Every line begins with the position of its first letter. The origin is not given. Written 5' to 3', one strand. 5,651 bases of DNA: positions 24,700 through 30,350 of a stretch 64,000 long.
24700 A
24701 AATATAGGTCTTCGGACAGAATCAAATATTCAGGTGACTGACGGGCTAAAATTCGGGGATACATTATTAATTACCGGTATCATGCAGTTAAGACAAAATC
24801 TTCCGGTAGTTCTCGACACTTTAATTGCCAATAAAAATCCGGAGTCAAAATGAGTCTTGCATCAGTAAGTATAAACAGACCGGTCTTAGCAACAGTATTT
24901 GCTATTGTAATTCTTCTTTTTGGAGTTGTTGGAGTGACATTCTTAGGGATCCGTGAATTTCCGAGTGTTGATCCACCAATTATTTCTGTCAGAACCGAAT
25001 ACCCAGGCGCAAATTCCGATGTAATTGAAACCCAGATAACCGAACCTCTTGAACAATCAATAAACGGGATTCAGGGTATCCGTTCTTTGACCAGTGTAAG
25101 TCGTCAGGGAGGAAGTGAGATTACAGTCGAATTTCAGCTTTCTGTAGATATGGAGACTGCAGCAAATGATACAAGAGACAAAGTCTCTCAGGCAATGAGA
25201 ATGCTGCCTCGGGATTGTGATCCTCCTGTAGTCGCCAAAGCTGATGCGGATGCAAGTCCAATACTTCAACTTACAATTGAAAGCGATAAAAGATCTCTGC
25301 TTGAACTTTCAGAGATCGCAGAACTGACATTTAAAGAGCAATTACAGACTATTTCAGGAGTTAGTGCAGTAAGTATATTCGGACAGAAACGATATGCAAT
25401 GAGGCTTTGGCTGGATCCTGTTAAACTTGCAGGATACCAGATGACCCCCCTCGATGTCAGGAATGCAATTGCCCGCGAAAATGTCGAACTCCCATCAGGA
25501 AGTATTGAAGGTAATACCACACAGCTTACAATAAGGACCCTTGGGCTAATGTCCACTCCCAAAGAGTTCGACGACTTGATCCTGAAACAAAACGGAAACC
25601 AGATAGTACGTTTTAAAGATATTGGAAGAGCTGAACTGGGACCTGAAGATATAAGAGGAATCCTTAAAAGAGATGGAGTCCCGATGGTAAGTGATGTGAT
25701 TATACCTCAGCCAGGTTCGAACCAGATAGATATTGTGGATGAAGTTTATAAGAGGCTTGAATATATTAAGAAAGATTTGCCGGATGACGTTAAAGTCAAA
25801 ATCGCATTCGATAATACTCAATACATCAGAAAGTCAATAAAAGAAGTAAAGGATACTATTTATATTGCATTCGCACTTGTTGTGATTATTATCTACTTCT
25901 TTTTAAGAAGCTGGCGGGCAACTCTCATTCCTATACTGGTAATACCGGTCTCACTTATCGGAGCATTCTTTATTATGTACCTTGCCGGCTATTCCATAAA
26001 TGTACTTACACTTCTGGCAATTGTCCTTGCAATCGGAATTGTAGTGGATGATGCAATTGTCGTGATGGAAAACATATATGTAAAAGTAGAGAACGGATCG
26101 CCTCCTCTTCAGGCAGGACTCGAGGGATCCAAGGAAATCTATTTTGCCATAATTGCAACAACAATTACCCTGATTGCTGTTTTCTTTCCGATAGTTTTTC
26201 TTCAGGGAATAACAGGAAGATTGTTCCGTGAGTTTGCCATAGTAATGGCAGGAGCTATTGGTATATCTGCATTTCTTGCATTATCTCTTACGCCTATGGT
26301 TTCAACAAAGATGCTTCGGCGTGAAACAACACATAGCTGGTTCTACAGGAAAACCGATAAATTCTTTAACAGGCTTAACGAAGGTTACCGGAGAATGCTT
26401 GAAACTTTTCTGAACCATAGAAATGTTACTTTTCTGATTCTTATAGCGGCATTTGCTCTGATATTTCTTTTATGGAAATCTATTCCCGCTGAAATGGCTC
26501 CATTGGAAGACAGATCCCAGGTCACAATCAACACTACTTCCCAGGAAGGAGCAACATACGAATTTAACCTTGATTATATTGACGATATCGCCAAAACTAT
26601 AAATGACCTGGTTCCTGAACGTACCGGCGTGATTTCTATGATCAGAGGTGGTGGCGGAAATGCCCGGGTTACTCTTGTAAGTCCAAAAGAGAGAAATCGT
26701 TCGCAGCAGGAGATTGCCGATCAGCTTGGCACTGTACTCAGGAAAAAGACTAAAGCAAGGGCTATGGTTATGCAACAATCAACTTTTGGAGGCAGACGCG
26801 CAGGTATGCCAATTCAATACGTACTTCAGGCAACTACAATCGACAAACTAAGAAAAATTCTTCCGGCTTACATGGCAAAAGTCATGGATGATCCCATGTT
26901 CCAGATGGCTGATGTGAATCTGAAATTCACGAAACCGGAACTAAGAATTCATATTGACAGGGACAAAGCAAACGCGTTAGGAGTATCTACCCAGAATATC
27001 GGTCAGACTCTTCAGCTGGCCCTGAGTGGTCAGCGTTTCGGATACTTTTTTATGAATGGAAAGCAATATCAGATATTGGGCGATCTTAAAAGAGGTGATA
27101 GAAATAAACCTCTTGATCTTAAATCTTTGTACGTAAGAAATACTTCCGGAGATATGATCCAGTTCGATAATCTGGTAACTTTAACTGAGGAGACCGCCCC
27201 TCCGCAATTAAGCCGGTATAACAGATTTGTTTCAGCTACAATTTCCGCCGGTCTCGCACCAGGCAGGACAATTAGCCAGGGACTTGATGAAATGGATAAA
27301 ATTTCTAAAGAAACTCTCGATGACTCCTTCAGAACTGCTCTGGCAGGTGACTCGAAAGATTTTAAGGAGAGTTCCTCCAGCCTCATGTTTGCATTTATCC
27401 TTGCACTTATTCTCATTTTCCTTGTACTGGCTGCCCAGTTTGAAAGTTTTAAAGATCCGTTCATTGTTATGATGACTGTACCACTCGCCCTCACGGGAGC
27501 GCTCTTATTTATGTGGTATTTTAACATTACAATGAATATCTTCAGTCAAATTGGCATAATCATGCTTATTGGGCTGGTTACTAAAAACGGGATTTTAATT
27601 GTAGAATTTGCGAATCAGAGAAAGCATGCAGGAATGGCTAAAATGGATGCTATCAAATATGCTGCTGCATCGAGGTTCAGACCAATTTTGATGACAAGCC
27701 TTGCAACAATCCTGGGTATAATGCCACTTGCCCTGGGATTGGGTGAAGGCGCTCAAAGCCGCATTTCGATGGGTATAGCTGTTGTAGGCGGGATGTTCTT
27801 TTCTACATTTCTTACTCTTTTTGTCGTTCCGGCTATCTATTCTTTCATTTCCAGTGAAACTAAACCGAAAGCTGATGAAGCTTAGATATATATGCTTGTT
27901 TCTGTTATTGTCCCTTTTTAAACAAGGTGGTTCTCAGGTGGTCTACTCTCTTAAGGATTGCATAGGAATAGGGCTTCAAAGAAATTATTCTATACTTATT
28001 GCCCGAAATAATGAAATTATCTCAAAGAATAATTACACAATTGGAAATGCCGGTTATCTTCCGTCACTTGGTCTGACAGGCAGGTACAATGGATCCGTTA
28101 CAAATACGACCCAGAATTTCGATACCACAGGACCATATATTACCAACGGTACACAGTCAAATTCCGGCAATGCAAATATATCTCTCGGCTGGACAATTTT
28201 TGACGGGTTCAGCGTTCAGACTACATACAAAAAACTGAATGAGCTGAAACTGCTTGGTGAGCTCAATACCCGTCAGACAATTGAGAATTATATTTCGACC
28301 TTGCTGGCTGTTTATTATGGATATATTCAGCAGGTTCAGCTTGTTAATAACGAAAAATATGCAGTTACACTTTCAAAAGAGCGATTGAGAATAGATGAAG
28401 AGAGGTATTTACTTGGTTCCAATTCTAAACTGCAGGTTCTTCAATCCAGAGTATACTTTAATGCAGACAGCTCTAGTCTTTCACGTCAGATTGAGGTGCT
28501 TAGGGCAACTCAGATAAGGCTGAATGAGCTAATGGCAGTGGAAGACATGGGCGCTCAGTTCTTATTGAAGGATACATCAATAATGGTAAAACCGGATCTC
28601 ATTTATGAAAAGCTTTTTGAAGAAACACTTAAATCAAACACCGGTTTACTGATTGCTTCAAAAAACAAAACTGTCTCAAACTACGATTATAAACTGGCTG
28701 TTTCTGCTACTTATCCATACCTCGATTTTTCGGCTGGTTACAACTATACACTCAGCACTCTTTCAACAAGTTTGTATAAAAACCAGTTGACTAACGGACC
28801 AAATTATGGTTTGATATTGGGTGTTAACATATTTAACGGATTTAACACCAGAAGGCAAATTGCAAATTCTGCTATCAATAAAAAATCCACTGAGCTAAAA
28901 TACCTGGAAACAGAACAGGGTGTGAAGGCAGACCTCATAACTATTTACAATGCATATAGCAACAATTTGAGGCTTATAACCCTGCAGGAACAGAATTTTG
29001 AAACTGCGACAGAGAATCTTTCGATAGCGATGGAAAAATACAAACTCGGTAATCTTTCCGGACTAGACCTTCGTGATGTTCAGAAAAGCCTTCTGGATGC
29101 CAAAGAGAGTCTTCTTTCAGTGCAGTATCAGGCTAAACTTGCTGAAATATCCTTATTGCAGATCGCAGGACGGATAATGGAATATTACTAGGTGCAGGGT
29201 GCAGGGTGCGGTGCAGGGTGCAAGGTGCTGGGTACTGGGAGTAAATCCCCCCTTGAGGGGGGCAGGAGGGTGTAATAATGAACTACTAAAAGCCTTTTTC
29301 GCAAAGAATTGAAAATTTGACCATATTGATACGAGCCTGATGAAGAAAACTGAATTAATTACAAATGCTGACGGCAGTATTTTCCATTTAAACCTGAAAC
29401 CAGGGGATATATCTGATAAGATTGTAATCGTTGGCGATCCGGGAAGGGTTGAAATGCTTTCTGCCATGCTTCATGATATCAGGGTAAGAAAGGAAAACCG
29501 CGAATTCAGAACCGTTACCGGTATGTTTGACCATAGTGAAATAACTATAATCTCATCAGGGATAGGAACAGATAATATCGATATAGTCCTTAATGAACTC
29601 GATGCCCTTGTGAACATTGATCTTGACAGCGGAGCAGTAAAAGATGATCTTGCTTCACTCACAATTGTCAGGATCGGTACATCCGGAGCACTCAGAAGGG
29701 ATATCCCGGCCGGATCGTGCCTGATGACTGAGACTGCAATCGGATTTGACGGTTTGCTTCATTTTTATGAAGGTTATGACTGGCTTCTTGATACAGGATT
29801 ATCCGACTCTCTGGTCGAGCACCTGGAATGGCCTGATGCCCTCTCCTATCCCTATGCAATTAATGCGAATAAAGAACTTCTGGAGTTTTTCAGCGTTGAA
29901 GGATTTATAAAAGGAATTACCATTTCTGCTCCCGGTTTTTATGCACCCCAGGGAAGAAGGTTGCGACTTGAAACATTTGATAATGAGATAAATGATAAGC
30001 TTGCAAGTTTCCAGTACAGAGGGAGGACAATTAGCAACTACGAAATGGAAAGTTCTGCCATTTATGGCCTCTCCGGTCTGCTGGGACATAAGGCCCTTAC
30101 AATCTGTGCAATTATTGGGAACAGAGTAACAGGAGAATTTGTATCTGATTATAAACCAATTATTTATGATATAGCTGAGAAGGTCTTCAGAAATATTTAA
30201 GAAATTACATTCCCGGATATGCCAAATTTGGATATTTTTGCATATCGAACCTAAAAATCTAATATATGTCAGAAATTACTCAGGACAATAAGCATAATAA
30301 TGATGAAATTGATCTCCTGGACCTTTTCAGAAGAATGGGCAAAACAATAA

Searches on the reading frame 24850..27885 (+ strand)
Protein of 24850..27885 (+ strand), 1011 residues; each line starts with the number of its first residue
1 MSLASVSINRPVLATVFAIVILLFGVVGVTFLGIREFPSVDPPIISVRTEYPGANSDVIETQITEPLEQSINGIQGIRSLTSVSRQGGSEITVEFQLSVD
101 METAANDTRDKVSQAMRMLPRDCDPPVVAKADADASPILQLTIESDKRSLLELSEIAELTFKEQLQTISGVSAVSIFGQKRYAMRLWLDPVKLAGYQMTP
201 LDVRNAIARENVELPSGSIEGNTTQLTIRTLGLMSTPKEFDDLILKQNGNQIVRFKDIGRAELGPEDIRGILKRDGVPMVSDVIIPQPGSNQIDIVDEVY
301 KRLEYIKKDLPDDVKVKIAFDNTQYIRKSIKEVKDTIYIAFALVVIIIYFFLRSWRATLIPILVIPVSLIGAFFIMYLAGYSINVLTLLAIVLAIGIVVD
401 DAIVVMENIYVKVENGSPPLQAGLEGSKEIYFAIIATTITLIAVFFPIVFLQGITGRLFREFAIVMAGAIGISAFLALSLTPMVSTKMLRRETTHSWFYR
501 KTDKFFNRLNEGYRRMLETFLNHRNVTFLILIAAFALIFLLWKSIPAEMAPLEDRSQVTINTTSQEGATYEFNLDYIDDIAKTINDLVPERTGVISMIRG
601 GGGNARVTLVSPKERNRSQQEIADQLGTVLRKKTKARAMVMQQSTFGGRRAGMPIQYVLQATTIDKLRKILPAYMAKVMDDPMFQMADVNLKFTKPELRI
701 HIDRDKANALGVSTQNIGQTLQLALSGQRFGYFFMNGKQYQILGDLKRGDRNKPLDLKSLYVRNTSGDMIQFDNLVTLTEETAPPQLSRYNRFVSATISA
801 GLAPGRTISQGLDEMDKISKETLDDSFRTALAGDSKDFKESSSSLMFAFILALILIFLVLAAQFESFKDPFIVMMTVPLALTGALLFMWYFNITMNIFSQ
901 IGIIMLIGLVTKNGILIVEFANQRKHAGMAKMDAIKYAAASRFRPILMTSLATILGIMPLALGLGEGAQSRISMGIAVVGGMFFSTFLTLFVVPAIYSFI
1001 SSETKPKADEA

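Call 81: find_homologous_proteins(query=window:24850-27885:+, max_evalue=1e-50)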
Query window:24850-27885:+ (1011 aa): 8000 proteins with E <= 1e-50 among 8000 candidates; the best 120 are listed.
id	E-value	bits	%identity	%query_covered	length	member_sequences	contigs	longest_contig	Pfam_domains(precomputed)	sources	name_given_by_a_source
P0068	0.0e+0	2200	100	100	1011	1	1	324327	PF03176.22,PF00873.26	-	-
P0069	0.0e+0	2103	95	100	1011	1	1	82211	PF03176.22,PF00873.26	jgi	jgi:multidrug efflux pump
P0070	0.0e+0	2093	94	100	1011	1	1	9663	PF03176.22,PF00873.26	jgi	jgi:multidrug efflux pump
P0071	0.0e+0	2073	93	100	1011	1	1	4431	PF03176.22,PF00873.26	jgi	jgi:multidrug efflux pump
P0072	0.0e+0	2035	92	100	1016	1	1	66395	PF03176.22,PF00873.26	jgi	jgi:multidrug efflux pump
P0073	0.0e+0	2031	91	100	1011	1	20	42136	PF03176.22,PF00873.26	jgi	jgi:multidrug efflux pump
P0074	0.0e+0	2021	90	100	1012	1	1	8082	PF03176.22,PF00873.26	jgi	jgi:multidrug efflux pump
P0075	0.0e+0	2014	90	100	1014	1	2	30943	PF03176.22,PF00873.26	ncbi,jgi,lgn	jgi:multidrug efflux pump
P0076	0.0e+0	2012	90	100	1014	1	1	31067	PF03176.22,PF00873.26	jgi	-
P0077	0.0e+0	2011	90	100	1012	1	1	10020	PF03176.22,PF00873.26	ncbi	ncbi:MAG TPA: efflux RND transporter permease subunit [Bacteroidales bacterium]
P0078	0.0e+0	2010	90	100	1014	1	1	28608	PF03176.22,PF00873.26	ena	-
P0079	0.0e+0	2009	90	100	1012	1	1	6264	PF03176.22,PF00873.26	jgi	-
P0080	0.0e+0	2009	90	100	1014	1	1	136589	PF03176.22,PF00873.26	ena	-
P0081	0.0e+0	2008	90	100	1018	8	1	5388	PF03176.22,PF00873.26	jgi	-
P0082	0.0e+0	2008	90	100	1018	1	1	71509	PF03176.22,PF00873.26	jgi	jgi:multidrug efflux pump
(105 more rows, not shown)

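Call 82: find_encoding_contigs(protein=P0069, flank=10000, max_places=2)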
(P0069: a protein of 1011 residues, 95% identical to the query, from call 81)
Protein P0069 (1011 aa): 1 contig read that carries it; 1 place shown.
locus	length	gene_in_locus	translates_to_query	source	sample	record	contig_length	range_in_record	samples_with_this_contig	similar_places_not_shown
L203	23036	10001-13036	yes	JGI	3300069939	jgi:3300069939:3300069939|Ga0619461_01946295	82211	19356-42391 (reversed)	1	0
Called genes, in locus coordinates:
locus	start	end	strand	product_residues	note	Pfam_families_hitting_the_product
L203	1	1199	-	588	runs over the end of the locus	PF00149:Metallophos, PF02872:5_nucleotid_C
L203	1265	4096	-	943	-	PF00326:Peptidase_S9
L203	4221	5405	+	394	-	PF07075:NamZ_N, PF20732:NamZ_C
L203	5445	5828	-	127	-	PF00166:Cpn10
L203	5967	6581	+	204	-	PF01205:Impact_N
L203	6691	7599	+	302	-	PF02729:OTCace_N, PF00185:OTCace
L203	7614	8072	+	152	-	PF01948:PyrI, PF02748:PyrI_C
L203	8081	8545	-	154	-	PF14126:DUF4293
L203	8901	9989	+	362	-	PF25954:Beta-barrel_RND_2 (faint), PF25917:BSH_RND, PF25876:HH_MFP_RND (weak), PF25967:RND-MFP_C, PF25989:YknX_C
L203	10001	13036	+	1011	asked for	PF00873:ACR_tran, PF03176:MMPL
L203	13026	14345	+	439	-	PF02321:OEP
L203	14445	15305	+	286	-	PF01048:PNP_UDP_1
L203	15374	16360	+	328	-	-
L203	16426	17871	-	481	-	-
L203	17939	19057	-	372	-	PF02350:Epimerase_2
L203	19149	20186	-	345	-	PF01073:3Beta_HSD, PF01370:Epimerase, PF02719:Polysacc_synt_2, PF04321:RmlD_sub_bind, PF05368:NmrA, PF13460:NAD_binding_10, PF16363:GDP_Man_Dehyd, PF08485:Polysacc_syn_2C, +2 more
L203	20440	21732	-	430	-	PF04932:Wzy_C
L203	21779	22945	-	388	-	PF00155:Aminotran_1_2, PF01041:DegT_DnrJ_EryC1 (weak)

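Call 83: find_encoding_contigs(protein=P0072, flank=10000, max_places=2)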
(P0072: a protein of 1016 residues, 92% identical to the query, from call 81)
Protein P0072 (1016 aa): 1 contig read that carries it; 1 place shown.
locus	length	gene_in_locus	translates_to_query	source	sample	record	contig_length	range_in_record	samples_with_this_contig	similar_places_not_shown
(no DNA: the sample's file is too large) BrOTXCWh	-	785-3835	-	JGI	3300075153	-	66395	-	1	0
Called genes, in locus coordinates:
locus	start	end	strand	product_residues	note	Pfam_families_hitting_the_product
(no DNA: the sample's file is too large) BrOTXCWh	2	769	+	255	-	?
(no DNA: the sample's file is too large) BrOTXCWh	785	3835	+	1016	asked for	PF00873:ACR_tran, PF03176:MMPL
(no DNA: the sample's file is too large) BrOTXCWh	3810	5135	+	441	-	PF02321:OEP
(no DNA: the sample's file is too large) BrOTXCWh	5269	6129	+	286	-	PF01048:PNP_UDP_1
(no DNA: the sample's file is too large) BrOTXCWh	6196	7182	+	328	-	-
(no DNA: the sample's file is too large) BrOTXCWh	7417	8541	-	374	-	PF02350:Epimerase_2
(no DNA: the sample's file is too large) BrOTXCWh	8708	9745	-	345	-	PF01073:3Beta_HSD, PF01370:Epimerase, PF02719:Polysacc_synt_2, PF04321:RmlD_sub_bind (weak), PF05368:NmrA, PF13460:NAD_binding_10, PF16363:GDP_Man_Dehyd, PF08485:Polysacc_syn_2C, +1 more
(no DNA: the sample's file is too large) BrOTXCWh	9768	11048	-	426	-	PF04932:Wzy_C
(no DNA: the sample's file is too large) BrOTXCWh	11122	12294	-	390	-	PF00155:Aminotran_1_2, PF01053:Cys_Met_Meta_PP (weak), PF01041:DegT_DnrJ_EryC1 (weak)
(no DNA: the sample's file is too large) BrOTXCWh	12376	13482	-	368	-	PF00266:Aminotran_5 (faint), PF01041:DegT_DnrJ_EryC1, PF00155:Aminotran_1_2, PF01212:Beta_elim_lyase (faint), PF01053:Cys_Met_Meta_PP (weak)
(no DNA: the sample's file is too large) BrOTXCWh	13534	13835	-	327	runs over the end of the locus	PF02779:Transket_pyr, PF02780:Transketolase_C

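Call 84: find_encoding_contigs(protein=P0073, flank=10000, max_places=6)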
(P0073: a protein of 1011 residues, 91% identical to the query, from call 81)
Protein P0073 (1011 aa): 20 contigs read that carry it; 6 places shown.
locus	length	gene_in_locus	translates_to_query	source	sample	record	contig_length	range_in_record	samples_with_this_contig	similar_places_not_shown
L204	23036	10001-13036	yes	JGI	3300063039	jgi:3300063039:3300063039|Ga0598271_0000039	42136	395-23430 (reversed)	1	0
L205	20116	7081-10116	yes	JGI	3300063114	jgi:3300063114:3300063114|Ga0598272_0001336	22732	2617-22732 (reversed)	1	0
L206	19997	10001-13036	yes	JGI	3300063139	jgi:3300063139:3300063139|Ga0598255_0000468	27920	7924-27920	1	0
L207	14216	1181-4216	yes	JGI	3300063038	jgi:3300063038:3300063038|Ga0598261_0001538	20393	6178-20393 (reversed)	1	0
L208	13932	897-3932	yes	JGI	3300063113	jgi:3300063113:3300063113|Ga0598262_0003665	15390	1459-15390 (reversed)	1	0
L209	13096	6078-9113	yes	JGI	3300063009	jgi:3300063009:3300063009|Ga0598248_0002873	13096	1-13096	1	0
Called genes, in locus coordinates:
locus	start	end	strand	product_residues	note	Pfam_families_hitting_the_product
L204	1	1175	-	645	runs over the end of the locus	PF00515:TPR_1 (faint), PF07719:TPR_2 (faint), PF13181:TPR_8 (faint), PF13414:TPR_11 (faint), PF07676:PD40, PF00691:OmpA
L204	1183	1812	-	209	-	PF04055:Radical_SAM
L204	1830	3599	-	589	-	PF00149:Metallophos, PF02872:5_nucleotid_C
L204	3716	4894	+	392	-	PF07075:NamZ_N, PF20732:NamZ_C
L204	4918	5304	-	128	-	PF00072:Response_reg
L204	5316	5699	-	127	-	PF00166:Cpn10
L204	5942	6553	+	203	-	PF01205:Impact_N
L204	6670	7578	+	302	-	PF02729:OTCace_N, PF00185:OTCace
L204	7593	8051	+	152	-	PF01948:PyrI, PF02748:PyrI_C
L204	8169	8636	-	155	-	PF14126:DUF4293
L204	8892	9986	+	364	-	PF25917:BSH_RND, PF25973:BSH_CzcB (faint), PF25876:HH_MFP_RND (weak), PF25954:Beta-barrel_RND_2, PF25967:RND-MFP_C, PF25989:YknX_C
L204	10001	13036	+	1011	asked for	PF00873:ACR_tran, PF03176:MMPL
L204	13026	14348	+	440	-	PF02321:OEP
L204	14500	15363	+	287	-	PF01048:PNP_UDP_1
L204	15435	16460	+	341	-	-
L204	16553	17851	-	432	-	PF04932:Wzy_C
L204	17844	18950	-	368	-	PF00155:Aminotran_1_2, PF01041:DegT_DnrJ_EryC1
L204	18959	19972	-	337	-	PF01408:GFO_IDH_MocA, PF02894:GFO_IDH_MocA_C, PF22725:GFO_IDH_MocA_C3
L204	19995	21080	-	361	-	PF01041:DegT_DnrJ_EryC1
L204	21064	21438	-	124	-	PF05523:FdtA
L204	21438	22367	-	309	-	-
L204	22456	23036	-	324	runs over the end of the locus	?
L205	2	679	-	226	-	?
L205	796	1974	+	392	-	PF07075:NamZ_N, PF20732:NamZ_C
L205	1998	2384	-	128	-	PF00072:Response_reg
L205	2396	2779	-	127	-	PF00166:Cpn10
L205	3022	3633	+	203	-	PF01205:Impact_N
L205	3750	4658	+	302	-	PF02729:OTCace_N, PF00185:OTCace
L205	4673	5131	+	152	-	PF01948:PyrI, PF02748:PyrI_C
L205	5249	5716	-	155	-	PF14126:DUF4293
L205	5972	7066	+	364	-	PF25917:BSH_RND, PF25973:BSH_CzcB (faint), PF25876:HH_MFP_RND (weak), PF25954:Beta-barrel_RND_2, PF25967:RND-MFP_C, PF25989:YknX_C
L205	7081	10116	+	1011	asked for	PF00873:ACR_tran, PF03176:MMPL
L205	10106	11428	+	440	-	PF02321:OEP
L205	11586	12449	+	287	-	PF01048:PNP_UDP_1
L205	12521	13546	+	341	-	-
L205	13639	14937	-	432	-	PF04932:Wzy_C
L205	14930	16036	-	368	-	PF00155:Aminotran_1_2, PF01041:DegT_DnrJ_EryC1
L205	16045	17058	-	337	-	PF01408:GFO_IDH_MocA, PF02894:GFO_IDH_MocA_C, PF22725:GFO_IDH_MocA_C3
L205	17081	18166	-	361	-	PF01041:DegT_DnrJ_EryC1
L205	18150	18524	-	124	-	PF05523:FdtA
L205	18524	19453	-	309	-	-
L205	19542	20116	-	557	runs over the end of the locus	PF26626:DUF8201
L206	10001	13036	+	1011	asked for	PF00873:ACR_tran, PF03176:MMPL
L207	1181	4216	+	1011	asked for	PF00873:ACR_tran, PF03176:MMPL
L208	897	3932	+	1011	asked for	PF00873:ACR_tran, PF03176:MMPL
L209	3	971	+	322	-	?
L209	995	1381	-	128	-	PF00072:Response_reg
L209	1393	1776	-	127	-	PF00166:Cpn10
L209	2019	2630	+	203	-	PF01205:Impact_N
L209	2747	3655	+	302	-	PF02729:OTCace_N, PF00185:OTCace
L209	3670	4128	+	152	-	PF01948:PyrI, PF02748:PyrI_C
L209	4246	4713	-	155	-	PF14126:DUF4293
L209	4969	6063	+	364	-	PF25917:BSH_RND, PF25973:BSH_CzcB (faint), PF25876:HH_MFP_RND (weak), PF25954:Beta-barrel_RND_2, PF25967:RND-MFP_C, PF25989:YknX_C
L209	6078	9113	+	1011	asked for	PF00873:ACR_tran, PF03176:MMPL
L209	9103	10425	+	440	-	PF02321:OEP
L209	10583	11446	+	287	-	PF01048:PNP_UDP_1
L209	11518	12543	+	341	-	-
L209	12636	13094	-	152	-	?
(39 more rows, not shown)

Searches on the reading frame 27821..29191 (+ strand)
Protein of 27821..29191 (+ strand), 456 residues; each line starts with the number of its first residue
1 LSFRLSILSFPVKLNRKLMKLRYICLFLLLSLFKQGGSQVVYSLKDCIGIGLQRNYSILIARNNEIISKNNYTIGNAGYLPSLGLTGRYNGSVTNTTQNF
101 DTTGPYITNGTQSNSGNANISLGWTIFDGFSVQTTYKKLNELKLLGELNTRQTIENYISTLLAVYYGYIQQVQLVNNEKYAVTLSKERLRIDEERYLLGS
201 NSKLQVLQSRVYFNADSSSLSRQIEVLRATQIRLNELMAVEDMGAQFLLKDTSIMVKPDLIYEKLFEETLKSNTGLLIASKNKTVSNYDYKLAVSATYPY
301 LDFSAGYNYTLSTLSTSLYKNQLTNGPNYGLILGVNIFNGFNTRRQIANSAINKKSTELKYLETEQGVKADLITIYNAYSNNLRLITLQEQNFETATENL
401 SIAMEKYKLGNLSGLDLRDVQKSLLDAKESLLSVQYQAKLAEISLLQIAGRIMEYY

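Call 61: search_protein_families(library=pfam, proteins=[window:27821-29191:+])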
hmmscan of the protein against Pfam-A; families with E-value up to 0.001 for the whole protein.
window:27821-29191:+ (456 aa): 1 family
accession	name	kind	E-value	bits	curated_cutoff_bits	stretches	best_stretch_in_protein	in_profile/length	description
PF02321.23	OEP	-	3.4e-44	151.3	22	2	263-450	2-187/187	Outer membrane efflux protein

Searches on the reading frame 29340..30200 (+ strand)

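Call 61: search_protein_families(library=pfam, proteins=[window:29340-30200:+])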
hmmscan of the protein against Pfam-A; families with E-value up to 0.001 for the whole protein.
window:29340-30200:+ (286 aa): 1 family
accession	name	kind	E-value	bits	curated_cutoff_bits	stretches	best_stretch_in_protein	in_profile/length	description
PF01048.26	PNP_UDP_1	-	6.1e-23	81.9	25.1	1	28-260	3-198/233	Phosphorylase superfamily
